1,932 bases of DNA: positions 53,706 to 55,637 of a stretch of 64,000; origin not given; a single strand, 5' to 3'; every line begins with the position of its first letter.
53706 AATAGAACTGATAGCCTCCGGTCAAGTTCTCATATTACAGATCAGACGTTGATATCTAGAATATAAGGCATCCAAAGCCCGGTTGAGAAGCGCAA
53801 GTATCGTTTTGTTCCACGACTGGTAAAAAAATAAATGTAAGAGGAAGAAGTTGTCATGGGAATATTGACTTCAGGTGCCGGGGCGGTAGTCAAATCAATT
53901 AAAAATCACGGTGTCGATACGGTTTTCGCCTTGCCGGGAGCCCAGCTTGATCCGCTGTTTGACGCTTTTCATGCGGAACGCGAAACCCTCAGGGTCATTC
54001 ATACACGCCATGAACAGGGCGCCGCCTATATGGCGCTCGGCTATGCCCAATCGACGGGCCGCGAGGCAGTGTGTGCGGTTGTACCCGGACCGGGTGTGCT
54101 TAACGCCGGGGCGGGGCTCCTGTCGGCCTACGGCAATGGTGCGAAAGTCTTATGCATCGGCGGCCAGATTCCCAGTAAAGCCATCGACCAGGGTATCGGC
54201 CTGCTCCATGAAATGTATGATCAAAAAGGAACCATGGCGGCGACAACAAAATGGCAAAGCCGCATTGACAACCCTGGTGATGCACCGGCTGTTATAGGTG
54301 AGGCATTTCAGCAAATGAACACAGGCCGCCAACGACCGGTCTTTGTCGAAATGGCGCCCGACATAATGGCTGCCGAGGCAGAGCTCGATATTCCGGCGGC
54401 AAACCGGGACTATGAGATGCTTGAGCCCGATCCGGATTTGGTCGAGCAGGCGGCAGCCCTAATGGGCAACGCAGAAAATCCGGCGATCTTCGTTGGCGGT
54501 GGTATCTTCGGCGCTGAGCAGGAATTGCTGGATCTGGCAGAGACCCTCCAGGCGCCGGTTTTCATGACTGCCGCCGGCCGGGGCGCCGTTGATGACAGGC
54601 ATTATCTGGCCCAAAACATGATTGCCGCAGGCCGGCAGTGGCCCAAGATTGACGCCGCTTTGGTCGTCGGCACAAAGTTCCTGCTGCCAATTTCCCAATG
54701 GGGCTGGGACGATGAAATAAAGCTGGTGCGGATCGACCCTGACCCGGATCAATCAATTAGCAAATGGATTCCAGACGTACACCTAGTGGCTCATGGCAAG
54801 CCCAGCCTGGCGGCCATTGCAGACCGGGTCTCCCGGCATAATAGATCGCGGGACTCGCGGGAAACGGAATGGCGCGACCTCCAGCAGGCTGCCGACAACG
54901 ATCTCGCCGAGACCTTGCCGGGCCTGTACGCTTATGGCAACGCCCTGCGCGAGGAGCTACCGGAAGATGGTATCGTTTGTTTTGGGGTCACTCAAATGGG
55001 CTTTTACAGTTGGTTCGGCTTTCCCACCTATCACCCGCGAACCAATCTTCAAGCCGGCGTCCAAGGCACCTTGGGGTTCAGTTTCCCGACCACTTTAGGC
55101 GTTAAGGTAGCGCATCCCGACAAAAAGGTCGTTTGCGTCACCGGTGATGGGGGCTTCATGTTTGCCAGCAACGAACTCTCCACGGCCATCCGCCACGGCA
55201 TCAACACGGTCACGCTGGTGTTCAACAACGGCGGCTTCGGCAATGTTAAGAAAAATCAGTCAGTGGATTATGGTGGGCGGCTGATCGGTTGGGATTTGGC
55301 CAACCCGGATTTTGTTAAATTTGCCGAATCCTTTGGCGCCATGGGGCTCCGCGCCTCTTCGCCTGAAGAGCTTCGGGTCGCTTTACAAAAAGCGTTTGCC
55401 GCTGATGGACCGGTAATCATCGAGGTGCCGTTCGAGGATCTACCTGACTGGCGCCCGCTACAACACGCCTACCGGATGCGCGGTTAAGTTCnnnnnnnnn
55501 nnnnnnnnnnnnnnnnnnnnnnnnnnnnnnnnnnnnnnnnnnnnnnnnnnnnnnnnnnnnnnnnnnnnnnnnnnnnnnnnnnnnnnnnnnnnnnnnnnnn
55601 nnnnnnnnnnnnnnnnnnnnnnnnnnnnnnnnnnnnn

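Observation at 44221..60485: Four-box LysR regulon joining two leaderless sulfotransferases, a peptidase, a deacylase, an aminotransferase, a TPP enzyme and two importers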

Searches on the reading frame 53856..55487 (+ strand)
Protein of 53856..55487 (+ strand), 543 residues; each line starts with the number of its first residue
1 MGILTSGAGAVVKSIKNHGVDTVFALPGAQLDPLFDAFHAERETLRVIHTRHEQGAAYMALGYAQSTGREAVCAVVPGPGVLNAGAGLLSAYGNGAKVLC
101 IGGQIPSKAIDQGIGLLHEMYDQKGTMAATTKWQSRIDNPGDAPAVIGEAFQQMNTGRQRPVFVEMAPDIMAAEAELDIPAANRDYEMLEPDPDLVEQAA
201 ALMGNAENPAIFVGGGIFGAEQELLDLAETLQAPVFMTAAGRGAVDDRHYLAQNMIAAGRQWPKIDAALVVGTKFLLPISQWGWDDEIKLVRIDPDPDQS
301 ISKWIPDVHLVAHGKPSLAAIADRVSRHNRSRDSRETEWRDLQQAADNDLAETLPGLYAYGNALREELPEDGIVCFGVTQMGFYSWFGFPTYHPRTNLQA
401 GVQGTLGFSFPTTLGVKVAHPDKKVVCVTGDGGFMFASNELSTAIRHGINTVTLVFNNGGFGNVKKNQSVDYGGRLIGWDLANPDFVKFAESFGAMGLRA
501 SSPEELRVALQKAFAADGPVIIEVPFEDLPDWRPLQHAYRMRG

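Call 4: search_protein_families(library=pfam, proteins=[window:53856-55487:+])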
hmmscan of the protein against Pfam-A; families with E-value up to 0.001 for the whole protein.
window:53856-55487:+ (543 aa): 3 families
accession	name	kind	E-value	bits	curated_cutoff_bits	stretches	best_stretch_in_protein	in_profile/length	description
PF02775.26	TPP_enzyme_C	-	6.3e-40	136.9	21.9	1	379-524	3-151/151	Thiamine pyrophosphate enzyme, C-terminal TPP binding domain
PF02776.23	TPP_enzyme_N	-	6.9e-33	113.4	26.8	1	7-124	3-117/119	Thiamine pyrophosphate enzyme, N-terminal TPP binding domain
PF00205.28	TPP_enzyme_M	-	1.8e-18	67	30.4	1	196-320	1-136/137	Thiamine pyrophosphate enzyme, central domain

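Call 9: search_protein_families(library=ncbifam, proteins=[window:53856-55487:+], max_evalue=0.00001)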
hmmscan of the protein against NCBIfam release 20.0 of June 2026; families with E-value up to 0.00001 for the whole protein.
window:53856-55487:+ (543 aa): 54 families (the best 25 are shown)
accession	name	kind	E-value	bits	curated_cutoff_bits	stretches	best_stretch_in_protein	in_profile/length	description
NF006122.0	PRK08266.1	subfamily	2.3e-201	670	571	1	6-528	5-526/543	hypothetical protein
NF005712.0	PRK07524.1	subfamily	1.2e-94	317.7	500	1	8-525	6-528/536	5-guanidino-2-oxopentanoate decarboxylase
TIGR00118.1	acolac_lg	equivalog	1.7e-87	294.2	538.35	1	6-527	2-535/557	biosynthetic-type acetolactate synthase large subunit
NF006187.0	PRK08322.1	equivalog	1.9e-84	284.1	509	1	8-527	5-529/548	acetolactate synthase large subunit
NF004919.0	PRK06276.1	equivalog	8.7e-82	275.3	866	1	6-525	2-537/582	acetolactate synthase large subunit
NF006378.0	PRK08617.1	equivalog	9.5e-82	275.1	510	1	5-527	8-539/556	acetolactate synthase AlsS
NF004710.0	PRK06048.1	equivalog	4.6e-81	272.9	976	1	6-528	9-539/561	acetolactate synthase large subunit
NF006052.0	PRK08199.1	subfamily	8.8e-80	268.6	539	1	6-526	9-537/559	thiamine pyrophosphate protein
NF005470.0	PRK07064.1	equivalog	4.1e-79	267.1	495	1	9-527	9-530/552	thiamine pyrophosphate-binding protein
NF005039.0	PRK06456.1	equivalog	1.5e-76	258.1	868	1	5-527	2-545/572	acetolactate synthase large subunit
TIGR02418.1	acolac_catab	equivalog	1.8e-73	247.8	551.1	1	7-527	1-530/539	acetolactate synthase AlsS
NF005860.0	PRK07789.1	equivalog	5e-73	246.4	881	1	6-524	35-576/615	acetolactate synthase large subunit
NF006016.1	PRK08155.1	equivalog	2.3e-71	240.9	870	1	6-525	4-531/554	acetolactate synthase large subunit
NF006524.0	PRK08978.1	equivalog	6.5e-71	239.2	738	1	6-534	2-532/548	acetolactate synthase 2 catalytic subunit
NF005651.0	PRK07418.1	subfamily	2.4e-69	234.2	942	1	5-525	19-558/617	acetolactate synthase large subunit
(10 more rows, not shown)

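Call 54: search_solved_structures(query=window:53856-55487:+, max_evalue=1e-30)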
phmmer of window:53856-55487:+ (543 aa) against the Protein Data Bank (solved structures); distinct sequences matched with E-value up to 1e-30: 108 (the best 60 are shown).
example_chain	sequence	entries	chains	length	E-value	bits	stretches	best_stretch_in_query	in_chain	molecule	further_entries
9zgl_A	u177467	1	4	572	1e-62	215.8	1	6-527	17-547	Ancestral acetolactate synthase, catabolic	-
6dek_A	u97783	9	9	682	6.1e-55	190.1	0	14-256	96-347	Acetolactate synthase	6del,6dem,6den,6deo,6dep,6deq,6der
1jsc_A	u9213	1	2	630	1.2e-53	185.9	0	14-255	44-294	ACETOHYDROXY-ACID SYNTHASE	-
6u9d_A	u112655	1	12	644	1.3e-53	185.7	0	14-255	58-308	Acetolactate synthase catalytic subunit, mitochondrial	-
6lpi_A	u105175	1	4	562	1.5e-53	185.5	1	6-526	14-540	Acetolactate synthase isozyme 1 large subunit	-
1n0h_A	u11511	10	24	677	1.6e-53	185.5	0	14-255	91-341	Acetolactate synthase | Acetolactate synthase, mitochondrial | Acetolactate synthase catalytic subunit, mitochondrial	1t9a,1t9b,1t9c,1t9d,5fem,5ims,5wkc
6wo1_A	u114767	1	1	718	3.2e-53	184.4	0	10-257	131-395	Acetohydroxyacid synthase catalytic subunit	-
1ozf_A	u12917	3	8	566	1.5e-52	182.2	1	6-527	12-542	Acetolactate synthase, catabolic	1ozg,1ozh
5d6r_B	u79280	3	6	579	3.1e-52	181.2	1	6-527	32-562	Acetolactate synthase, catabolic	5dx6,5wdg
7egv_A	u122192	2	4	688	9.4e-51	176.3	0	14-256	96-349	Acetolactate synthase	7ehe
8vzj_A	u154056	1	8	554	1.7e-50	175.5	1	6-540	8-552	Oxalyl-CoA decarboxylase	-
8vzd_A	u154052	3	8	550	2.2e-49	171.8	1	6-536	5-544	2-Hydroxyacyl-CoA Lyase/Synthase TbHACS | Oxalyl-CoA decarboxylase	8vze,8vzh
9yjz_A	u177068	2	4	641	2.3e-49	171.7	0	16-257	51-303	Acetolactate synthase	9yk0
13bb_A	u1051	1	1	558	6.2e-49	170.3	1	10-528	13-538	acetolactate synthase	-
4rjj_A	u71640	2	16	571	5.7e-48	167.1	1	6-527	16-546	Acetolactate synthase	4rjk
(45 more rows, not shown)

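Call 63: find_homologous_proteins(query=window:53856-55487:+, max_evalue=1e-80)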
Query window:53856-55487:+ (543 aa): 7918 proteins with E <= 1e-80 among 8000 candidates; the best 120 are listed.
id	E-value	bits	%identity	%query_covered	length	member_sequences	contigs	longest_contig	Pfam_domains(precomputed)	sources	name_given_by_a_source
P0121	0.0e+0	1175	93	100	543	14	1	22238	PF02775.27,PF02776.24,PF00205.29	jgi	-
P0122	0.0e+0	1151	90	100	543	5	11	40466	PF02775.27,PF02776.24,PF00205.29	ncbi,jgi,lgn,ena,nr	ncbi:MAG: thiamine pyrophosphate-binding protein [Rhodospirillaceae bacterium]|jgi:acetolactate synt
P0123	0.0e+0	1108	87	100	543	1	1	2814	PF02775.27,PF02776.24,PF00205.29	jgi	jgi:acetolactate synthase-1/2/3 large subunit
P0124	0.0e+0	1106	87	100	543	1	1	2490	PF02775.27,PF02776.24,PF00205.29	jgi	jgi:acetolactate synthase-1/2/3 large subunit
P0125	0.0e+0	1102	87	99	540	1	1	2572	PF02775.27,PF02776.24,PF00205.29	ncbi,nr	ncbi:MAG: thiamine pyrophosphate-binding protein [Rhodospirillales bacterium]|nr:thiamine pyrophosph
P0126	0.0e+0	1101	87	100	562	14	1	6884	PF02775.27,PF02776.24,PF00205.29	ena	-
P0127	0.0e+0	1068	83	100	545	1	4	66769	PF02775.27,PF02776.24,PF00205.29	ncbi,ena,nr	ncbi:MAG: thiamine pyrophosphate-binding protein [Rhodospirillaceae bacterium]|nr:thiamine pyrophosp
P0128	0.0e+0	1053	82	100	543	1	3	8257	PF02775.27,PF02776.24,PF00205.29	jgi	jgi:acetolactate synthase-1/2/3 large subunit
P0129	3.0e-282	955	74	99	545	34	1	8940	PF02775.27,PF02776.24,PF00205.29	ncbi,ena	-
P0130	7.7e-272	921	73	99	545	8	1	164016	PF02775.27,PF02776.24,PF00205.29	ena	-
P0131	3.9e-248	843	68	99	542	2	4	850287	PF02775.27,PF02776.24,PF00205.29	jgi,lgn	-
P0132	9.4e-235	799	64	99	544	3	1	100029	PF02775.27,PF02776.24,PF00205.29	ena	-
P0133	6.2e-233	793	63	99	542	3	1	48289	PF02775.27,PF02776.24,PF00205.29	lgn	-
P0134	1.6e-221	755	60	99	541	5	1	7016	PF02775.27,PF02776.24,PF00205.29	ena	-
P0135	1.5e-220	752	60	99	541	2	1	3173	PF02775.27,PF02776.24,PF00205.29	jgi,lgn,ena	-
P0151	1.9e-197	675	57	97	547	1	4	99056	PF02775.27,PF02776.24,PF00205.29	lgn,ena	-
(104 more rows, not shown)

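Call 64: find_encoding_contigs(protein=P0121, flank=10000, max_places=1)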
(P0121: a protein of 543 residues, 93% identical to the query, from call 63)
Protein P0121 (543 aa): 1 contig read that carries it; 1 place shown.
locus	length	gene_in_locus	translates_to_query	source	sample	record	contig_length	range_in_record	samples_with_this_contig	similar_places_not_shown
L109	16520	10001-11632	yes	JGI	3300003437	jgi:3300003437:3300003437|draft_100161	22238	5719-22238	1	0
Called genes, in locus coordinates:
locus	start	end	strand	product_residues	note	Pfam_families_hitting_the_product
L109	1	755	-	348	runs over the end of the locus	PF16868:NMT1_3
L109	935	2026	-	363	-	PF01008:IF-2B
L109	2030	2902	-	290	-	PF01048:PNP_UDP_1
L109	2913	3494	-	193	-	PF00160:Pro_isomerase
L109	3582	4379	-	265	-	PF02167:Cytochrom_C1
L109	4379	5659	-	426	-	PF00033:Cytochrome_B, PF13631:Cytochrom_B_N_2, PF00032:Cytochrom_B_C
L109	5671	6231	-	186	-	PF10399:UCR_Fe-S_N, PF00355:Rieske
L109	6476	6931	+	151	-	PF00588:SpoU_methylase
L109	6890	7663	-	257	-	PF04055:Radical_SAM, PF13186:SPASM (weak)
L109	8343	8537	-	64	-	-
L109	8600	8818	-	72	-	-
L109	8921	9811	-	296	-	PF00126:HTH_1, PF03466:LysR_substrate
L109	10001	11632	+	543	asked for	PF02776:TPP_enzyme_N, PF00205:TPP_enzyme_M, PF02775:TPP_enzyme_C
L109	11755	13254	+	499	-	PF02789:Peptidase_M17_N, PF00883:Peptidase_M17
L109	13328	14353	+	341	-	PF24827:AstE_AspA_cat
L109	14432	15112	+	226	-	PF07883:Cupin_2 (faint)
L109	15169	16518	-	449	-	PF00501:AMP-binding, PF13193:AMP-binding_C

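Call 65: find_encoding_contigs(protein=P0130, flank=10000, max_places=1)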
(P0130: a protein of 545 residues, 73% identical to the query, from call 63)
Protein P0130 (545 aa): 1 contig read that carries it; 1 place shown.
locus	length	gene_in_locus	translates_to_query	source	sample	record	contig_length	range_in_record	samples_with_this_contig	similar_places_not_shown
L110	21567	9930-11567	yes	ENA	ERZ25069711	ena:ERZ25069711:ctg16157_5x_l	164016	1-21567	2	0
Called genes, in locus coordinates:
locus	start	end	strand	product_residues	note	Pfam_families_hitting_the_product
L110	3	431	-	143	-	?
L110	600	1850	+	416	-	PF00355:Rieske, PF00848:Ring_hydroxyl_A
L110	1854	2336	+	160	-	PF13577:SnoaL_4, PF00866:Ring_hydroxyl_B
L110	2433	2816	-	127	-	PF00903:Glyoxalase, PF13669:Glyoxalase_4 (weak)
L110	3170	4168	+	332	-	PF02628:COX15-CtaA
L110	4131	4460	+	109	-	-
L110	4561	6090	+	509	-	PF22694:CtpB_N-like (faint), PF00595:PDZ, PF13180:PDZ_2, PF17820:PDZ_6, PF03572:Peptidase_S41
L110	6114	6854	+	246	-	-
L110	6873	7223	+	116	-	-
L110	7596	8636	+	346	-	PF00296:Bac_luciferase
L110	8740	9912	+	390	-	PF14306:PUA_2, PF01747:ATP-sulfurylase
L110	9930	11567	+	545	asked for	PF02776:TPP_enzyme_N, PF00205:TPP_enzyme_M, PF02775:TPP_enzyme_C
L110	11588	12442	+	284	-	PF01557:FAA_hydrolase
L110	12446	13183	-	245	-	-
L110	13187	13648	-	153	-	PF07355:GRDB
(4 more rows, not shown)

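Call 66: find_encoding_contigs(protein=P0131, flank=10000, max_places=1)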
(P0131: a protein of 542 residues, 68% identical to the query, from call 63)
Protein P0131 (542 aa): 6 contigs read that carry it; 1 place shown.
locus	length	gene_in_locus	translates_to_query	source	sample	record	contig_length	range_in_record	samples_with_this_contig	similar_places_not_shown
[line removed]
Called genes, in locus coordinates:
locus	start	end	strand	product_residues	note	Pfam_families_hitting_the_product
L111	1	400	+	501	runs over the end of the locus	PF00595:PDZ, PF13180:PDZ_2, PF17820:PDZ_6, PF03572:Peptidase_S41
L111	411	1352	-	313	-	PF00248:Aldo_ket_red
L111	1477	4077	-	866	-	PF13426:PAS_9 (weak), PF08448:PAS_4 (weak), PF13426:PAS_9, PF12860:PAS_7, PF00989:PAS, PF08448:PAS_4, PF00512:HisKA, PF02518:HATPase_c, +3 more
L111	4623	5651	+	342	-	PF00296:Bac_luciferase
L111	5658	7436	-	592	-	PF03600:CitMHS, PF02080:TrkA_C, PF00939:Na_sulph_symp, PF03600:CitMHS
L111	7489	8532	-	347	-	PF13505:OMP_b-brl, PF01617:Surface_Ag_2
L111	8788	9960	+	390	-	PF14306:PUA_2, PF01747:ATP-sulfurylase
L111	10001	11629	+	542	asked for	PF02776:TPP_enzyme_N, PF00205:TPP_enzyme_M, PF02775:TPP_enzyme_C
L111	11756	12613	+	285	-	PF01557:FAA_hydrolase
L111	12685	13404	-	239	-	-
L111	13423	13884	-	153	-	PF07355:GRDB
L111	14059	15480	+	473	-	PF12390:Se-cys_synth_N, PF03841:SelA, PF01212:Beta_elim_lyase (faint)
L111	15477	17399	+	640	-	PF00009:GTP_EFTU, PF03144:GTP_EFTU_D2, PF25461:Beta-barrel_SelB, PF09106:WHD_2nd_SelB, PF09107:WHD_3rd_SelB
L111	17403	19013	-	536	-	PF13187:Fer4_9 (faint), PF13237:Fer4_10 (faint), PF12838:Fer4_7 (faint), PF13183:Fer4_8 (faint), PF13247:Fer4_11, PF00037:Fer4 (weak), PF12797:Fer4_2 (weak), PF12837:Fer4_6 (weak)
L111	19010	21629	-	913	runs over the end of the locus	PF00384:Molybdopterin, PF01568:Molydop_binding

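Call 67: find_encoding_contigs(protein=P0132, flank=10000, max_places=1)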
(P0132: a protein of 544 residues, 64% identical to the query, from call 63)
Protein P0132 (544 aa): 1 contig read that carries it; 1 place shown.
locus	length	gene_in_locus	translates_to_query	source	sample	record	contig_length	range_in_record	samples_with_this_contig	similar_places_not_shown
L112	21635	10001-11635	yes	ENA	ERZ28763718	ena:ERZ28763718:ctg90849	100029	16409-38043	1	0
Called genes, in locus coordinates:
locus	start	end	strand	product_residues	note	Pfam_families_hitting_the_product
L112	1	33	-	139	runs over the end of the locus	-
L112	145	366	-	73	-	PF02543:Carbam_trans_N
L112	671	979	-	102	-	PF25591:LRV_2 (weak)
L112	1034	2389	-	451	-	PF05598:DUF772, PF01609:DDE_Tnp_1, PF13751:DDE_Tnp_1_6 (faint)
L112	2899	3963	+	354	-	PF02628:COX15-CtaA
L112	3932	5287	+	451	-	PF00202:Aminotran_3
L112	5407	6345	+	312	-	-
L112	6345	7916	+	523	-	PF00595:PDZ (weak), PF13180:PDZ_2 (weak), PF17820:PDZ_6, PF03572:Peptidase_S41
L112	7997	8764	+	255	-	PF02798:GST_N, PF13417:GST_N_3, PF13409:GST_N_2, PF00043:GST_C, PF14497:GST_C_3 (weak)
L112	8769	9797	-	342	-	PF13505:OMP_b-brl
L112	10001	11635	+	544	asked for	PF02776:TPP_enzyme_N, PF00205:TPP_enzyme_M, PF02775:TPP_enzyme_C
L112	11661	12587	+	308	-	PF00892:EamA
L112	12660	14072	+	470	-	PF12390:Se-cys_synth_N, PF03841:SelA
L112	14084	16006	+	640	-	PF00009:GTP_EFTU, PF03144:GTP_EFTU_D2, PF25461:Beta-barrel_SelB, PF09106:WHD_2nd_SelB (weak), PF09107:WHD_3rd_SelB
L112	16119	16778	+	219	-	PF01797:Y1_Tnp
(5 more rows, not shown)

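Call 81: search_protein_families(library=ncbifam, proteins=[L109:14432-15112:+], max_evalue=1e-8)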
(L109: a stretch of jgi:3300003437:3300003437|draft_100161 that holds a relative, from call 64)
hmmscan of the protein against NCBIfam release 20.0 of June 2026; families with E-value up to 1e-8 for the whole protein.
L109:14432-15112:+ (226 aa): 0 families

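Call 90: find_encoding_contigs(protein=P0151, flank=10000, max_places=1)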
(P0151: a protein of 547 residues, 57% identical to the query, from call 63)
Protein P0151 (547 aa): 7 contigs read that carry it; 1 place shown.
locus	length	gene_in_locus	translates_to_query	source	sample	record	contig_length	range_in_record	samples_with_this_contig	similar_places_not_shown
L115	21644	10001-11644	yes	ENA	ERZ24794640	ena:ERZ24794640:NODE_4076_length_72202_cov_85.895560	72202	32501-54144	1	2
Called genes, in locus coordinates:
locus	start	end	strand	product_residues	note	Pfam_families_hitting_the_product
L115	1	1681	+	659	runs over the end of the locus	PF14559:TPR_19, PF13432:TPR_16, PF00515:TPR_1, PF07719:TPR_2, PF13414:TPR_11, PF13424:TPR_12, PF13432:TPR_16, PF13414:TPR_11, +13 more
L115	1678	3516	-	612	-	PF02543:Carbam_trans_N, PF16861:Carbam_trans_C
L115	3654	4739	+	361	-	PF02628:COX15-CtaA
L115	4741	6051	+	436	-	PF00202:Aminotran_3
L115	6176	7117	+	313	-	-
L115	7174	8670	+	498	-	PF00595:PDZ, PF13180:PDZ_2, PF17820:PDZ_6, PF03572:Peptidase_S41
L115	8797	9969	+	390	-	PF14306:PUA_2, PF01747:ATP-sulfurylase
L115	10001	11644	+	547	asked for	PF02776:TPP_enzyme_N, PF00205:TPP_enzyme_M, PF02775:TPP_enzyme_C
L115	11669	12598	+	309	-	PF00892:EamA, PF06800:Sugar_transport (faint), PF00892:EamA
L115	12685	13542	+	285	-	PF01557:FAA_hydrolase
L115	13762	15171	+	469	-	PF12390:Se-cys_synth_N, PF03841:SelA, PF01212:Beta_elim_lyase (faint)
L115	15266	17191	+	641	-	PF00009:GTP_EFTU, PF03144:GTP_EFTU_D2, PF25461:Beta-barrel_SelB, PF09106:WHD_2nd_SelB, PF21214:WHD_2nd_SelB_bact (weak), PF09107:WHD_3rd_SelB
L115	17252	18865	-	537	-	PF12797:Fer4_2 (faint), PF12838:Fer4_7 (faint), PF13187:Fer4_9 (faint), PF13237:Fer4_10 (faint), PF13247:Fer4_11, PF00037:Fer4 (weak), PF12837:Fer4_6 (weak), PF04976:DmsC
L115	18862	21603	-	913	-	PF00384:Molybdopterin, PF01568:Molydop_binding (weak)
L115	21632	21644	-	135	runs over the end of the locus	PF22636:FlK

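Call 91: find_encoding_contigs(protein=P0133, flank=10000, max_places=1)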
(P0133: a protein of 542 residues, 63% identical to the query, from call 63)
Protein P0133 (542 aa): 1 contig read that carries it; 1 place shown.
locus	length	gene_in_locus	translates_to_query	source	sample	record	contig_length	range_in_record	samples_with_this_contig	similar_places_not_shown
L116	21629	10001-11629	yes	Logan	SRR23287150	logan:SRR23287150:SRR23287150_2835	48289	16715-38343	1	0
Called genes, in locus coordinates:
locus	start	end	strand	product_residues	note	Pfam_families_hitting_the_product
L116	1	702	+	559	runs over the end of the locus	PF00515:TPR_1 (faint), PF07719:TPR_2 (faint), PF07721:TPR_4 (faint), PF13424:TPR_12 (weak), PF13432:TPR_16 (weak), PF14559:TPR_19 (weak), PF13424:TPR_12 (weak), PF14559:TPR_19 (weak), +8 more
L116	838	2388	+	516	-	PF00496:SBP_bac_5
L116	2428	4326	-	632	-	PF13414:TPR_11 (faint), PF07719:TPR_2 (faint), PF14559:TPR_19 (weak), PF13844:Glyco_transf_41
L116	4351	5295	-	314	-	PF08240:ADH_N, PF00107:ADH_zinc_N, PF13602:ADH_zinc_N_2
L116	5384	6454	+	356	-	PF02628:COX15-CtaA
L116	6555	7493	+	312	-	-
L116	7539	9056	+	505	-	PF22694:CtpB_N-like (faint), PF00595:PDZ, PF13180:PDZ_2, PF17820:PDZ_6, PF03572:Peptidase_S41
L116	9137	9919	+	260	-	PF02798:GST_N, PF13409:GST_N_2, PF13417:GST_N_3, PF00043:GST_C, PF13410:GST_C_2 (weak), PF14497:GST_C_3 (weak)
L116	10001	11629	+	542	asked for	PF02776:TPP_enzyme_N, PF00205:TPP_enzyme_M, PF02775:TPP_enzyme_C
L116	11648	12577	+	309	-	PF06800:Sugar_transport (faint), PF00892:EamA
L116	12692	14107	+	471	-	PF12390:Se-cys_synth_N, PF03841:SelA, PF01212:Beta_elim_lyase (weak), PF00266:Aminotran_5 (faint)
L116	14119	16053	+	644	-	PF00009:GTP_EFTU, PF03144:GTP_EFTU_D2, PF25461:Beta-barrel_SelB, PF09107:WHD_3rd_SelB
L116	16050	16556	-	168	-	PF07883:Cupin_2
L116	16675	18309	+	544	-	PF00501:AMP-binding, PF13193:AMP-binding_C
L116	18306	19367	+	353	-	PF01636:APH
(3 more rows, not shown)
